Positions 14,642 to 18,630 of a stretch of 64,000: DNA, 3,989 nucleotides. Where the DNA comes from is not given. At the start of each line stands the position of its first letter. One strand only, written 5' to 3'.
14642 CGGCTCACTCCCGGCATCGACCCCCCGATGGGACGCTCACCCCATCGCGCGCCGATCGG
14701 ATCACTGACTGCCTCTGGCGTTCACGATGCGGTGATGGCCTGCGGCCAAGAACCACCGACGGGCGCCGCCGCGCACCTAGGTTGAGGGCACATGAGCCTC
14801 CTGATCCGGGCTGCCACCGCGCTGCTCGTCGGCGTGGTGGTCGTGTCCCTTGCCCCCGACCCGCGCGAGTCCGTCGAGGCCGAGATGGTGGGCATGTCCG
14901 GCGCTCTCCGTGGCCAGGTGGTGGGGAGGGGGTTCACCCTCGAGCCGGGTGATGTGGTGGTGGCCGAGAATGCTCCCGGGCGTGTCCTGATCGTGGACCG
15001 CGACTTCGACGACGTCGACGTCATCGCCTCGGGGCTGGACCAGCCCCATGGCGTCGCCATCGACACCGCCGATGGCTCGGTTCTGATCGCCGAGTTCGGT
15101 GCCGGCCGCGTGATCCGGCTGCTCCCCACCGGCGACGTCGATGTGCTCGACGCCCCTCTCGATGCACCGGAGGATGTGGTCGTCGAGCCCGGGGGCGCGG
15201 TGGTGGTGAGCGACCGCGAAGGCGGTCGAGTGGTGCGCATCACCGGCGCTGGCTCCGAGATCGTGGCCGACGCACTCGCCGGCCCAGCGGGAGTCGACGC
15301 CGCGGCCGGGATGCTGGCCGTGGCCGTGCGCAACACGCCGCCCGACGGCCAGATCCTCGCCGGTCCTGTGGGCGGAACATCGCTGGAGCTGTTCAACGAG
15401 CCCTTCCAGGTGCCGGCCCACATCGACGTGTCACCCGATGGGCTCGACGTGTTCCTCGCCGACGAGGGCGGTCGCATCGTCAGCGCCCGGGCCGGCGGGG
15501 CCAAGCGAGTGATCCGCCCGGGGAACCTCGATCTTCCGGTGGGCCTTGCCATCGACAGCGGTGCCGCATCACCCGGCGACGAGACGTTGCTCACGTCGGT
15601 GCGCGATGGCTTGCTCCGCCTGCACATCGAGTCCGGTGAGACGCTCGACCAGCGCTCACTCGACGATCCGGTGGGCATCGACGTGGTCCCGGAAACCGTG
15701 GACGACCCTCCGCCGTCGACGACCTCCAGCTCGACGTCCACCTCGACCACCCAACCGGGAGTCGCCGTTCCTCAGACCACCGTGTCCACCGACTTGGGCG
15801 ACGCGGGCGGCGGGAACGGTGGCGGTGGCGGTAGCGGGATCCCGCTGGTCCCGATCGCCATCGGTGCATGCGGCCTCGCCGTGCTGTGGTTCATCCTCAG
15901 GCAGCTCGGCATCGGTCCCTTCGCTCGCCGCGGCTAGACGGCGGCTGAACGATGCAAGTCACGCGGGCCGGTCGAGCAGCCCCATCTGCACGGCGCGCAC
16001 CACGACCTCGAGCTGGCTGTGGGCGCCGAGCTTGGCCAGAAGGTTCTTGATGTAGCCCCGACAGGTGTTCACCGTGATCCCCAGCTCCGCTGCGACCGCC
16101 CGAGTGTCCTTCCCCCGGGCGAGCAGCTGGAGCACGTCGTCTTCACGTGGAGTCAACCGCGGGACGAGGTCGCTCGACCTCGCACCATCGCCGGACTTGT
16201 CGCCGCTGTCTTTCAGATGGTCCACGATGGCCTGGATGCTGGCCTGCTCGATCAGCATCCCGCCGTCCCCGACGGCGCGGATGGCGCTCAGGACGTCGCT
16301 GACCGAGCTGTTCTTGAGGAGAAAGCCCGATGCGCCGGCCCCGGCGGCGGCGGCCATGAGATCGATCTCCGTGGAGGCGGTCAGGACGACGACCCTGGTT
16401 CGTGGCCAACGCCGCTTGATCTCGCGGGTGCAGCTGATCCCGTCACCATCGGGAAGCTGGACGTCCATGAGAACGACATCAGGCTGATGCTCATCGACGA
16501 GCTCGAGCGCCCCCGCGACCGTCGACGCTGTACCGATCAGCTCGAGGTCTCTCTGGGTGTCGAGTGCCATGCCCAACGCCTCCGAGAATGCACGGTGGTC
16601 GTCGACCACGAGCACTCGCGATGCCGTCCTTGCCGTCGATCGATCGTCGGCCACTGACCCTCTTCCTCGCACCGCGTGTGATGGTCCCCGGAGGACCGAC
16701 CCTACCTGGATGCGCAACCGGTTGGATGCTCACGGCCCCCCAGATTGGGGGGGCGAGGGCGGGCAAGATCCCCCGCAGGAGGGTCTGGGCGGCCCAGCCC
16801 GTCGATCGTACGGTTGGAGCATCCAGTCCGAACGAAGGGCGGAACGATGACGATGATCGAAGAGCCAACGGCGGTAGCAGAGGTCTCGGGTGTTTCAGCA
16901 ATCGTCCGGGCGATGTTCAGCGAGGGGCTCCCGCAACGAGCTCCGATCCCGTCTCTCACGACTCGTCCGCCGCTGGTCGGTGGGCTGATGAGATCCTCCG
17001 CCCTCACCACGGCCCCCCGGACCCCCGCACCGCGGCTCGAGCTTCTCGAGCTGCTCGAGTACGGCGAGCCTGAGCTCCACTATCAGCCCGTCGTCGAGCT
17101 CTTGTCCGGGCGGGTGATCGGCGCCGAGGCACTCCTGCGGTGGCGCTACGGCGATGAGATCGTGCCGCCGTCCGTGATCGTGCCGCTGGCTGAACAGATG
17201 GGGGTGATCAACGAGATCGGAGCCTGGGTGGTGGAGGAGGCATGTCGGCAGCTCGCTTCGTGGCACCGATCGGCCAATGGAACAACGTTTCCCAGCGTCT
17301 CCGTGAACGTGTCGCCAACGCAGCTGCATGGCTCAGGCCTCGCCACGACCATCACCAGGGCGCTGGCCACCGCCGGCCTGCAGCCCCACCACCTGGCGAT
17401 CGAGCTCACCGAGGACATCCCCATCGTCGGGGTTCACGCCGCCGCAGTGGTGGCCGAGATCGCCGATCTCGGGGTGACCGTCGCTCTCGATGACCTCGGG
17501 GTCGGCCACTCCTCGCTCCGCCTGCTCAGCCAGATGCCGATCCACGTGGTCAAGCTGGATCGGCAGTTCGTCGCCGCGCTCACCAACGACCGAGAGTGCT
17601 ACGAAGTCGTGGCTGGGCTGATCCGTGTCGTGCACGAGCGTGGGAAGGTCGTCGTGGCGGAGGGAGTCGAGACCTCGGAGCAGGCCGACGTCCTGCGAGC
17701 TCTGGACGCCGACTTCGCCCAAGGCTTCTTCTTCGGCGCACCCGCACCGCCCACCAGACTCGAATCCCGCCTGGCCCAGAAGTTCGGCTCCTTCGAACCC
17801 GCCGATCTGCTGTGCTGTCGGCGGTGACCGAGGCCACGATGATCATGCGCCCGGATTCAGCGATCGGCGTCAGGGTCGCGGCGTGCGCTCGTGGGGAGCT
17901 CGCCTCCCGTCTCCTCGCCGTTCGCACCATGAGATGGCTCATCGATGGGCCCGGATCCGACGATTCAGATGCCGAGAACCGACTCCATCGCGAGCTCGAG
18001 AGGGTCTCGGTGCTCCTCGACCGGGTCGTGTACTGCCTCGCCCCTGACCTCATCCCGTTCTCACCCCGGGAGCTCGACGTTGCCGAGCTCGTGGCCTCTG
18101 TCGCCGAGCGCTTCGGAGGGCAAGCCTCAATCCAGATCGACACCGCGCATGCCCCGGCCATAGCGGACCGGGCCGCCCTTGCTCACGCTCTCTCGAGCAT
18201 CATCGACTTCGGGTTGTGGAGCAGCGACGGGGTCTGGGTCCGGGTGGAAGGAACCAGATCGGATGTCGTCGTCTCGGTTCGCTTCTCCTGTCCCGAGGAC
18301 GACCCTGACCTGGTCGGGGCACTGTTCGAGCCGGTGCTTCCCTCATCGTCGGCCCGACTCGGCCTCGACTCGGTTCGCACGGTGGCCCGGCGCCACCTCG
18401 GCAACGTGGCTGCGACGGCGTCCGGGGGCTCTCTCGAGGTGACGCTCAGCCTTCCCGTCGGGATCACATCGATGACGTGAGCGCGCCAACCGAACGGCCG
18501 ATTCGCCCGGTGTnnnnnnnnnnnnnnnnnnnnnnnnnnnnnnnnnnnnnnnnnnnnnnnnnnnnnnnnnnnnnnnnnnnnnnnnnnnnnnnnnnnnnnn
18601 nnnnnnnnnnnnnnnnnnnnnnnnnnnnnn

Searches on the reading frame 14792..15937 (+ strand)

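Call 8: search_protein_families(library=pfam, proteins=[window:14792-15937:+], max_evalue=0.01)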
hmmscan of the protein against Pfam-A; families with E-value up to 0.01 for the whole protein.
window:14792-15937:+ (381 aa): 4 families
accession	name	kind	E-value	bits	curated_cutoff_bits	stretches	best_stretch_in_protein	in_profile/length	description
PF01436.27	NHL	-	5.7e-09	36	20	1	82-107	1-25/28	NHL repeat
PF08450.18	SGL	-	0.0019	18.3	26.3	0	81-124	182-225/246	SMP-30/Gluconolactonase/LRE-like region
PF20067.5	SSL_N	-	0.003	17.8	18.9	0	123-150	20-46/46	Strictosidine synthase-like, N-terminal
PF03088.22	Str_synth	-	0.0057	17.2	25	0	58-110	32-84/89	Strictosidine synthase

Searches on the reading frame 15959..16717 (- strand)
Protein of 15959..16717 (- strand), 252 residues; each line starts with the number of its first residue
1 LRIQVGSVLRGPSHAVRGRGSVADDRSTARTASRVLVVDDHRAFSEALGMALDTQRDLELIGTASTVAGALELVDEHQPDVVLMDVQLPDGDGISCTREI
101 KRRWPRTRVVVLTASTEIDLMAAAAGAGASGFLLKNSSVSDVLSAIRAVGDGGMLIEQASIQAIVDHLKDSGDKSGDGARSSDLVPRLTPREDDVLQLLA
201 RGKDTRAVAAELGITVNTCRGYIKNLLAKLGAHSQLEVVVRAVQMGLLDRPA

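Call 8: search_protein_families(library=pfam, proteins=[window:15959-16717:-], max_evalue=0.01)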
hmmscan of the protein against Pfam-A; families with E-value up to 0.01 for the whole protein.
window:15959-16717:- (252 aa): 6 families
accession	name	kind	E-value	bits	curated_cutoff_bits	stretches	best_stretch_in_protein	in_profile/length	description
PF00072.30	Response_reg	-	3.9e-26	91.8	30.2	1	35-146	1-110/111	Response regulator receiver domain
PF00196.25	GerE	-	1.2e-13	50.9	23.5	1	188-241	3-56/57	Bacterial regulatory proteins, luxR family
PF13384.12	HTH_23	-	0.0024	18.1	24.6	0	195-225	10-40/50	Homeodomain-like domain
PF04967.18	HTH_10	-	0.0047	17.2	23.1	0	201-230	22-51/53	HTH DNA binding domain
PF08281.18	Sigma70_r4_2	-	0.0056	16.8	25.7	0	184-230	7-54/54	Sigma-70, region 4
PF13518.12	HTH_28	-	0.0097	16.4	25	0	195-226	5-36/52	Helix-turn-helix domain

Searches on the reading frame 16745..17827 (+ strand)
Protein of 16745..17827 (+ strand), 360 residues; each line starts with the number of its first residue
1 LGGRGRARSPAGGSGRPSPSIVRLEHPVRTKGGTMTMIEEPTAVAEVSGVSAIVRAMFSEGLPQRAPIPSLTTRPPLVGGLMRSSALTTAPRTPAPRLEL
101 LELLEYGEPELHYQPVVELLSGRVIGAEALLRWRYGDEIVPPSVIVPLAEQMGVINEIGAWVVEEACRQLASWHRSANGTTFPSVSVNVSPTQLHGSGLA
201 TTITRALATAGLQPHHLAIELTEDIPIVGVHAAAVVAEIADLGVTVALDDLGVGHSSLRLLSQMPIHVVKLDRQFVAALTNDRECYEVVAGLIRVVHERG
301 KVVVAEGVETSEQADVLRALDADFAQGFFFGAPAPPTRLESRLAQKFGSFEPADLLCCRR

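Call 8: search_protein_families(library=pfam, proteins=[window:16745-17827:+], max_evalue=0.01)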
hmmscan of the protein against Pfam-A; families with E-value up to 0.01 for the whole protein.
window:16745-17827:+ (360 aa): 1 family
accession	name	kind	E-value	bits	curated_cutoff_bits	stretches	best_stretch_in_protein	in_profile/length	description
PF00563.25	EAL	-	6.3e-63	212.7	31.3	1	99-333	3-236/236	EAL domain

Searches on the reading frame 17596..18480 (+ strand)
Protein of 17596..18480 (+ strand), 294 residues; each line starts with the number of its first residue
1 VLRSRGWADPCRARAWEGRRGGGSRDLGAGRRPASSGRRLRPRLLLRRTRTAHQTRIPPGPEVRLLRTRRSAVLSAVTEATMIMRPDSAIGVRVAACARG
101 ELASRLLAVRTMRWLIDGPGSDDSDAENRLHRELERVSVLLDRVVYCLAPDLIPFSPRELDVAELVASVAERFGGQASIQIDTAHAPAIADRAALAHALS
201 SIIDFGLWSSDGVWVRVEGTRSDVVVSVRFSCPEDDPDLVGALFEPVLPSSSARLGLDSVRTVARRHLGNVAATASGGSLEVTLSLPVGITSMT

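Call 8: search_protein_families(library=pfam, proteins=[window:17596-18480:+], max_evalue=0.01)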
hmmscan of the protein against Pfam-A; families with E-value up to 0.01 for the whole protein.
window:17596-18480:+ (294 aa): 1 family
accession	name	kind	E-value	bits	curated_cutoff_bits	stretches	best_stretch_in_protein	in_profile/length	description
PF02518.31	HATPase_c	-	0.00014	22.7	26.4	1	194-288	9-109/111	Histidine kinase-, DNA gyrase B-, and HSP90-like ATPase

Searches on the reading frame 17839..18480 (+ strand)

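Call 57: search_protein_families(library=ncbifam, proteins=[window:17839-18480:+], max_evalue=0.1)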
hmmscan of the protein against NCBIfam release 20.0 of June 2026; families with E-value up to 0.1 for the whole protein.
window:17839-18480:+ (213 aa): 2 families
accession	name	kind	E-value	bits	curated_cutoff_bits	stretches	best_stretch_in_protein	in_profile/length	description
NF033792.0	ActS_PrrB_HisK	equivalog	0.051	12.4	350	1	83-169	276-368/423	ActS/PrrB/RegB family redox-sensitive histidine kinase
NF007007.0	PRK09470.1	equivalog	0.062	12.2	486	1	102-208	344-460/463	envelope stress sensor histidine kinase CpxA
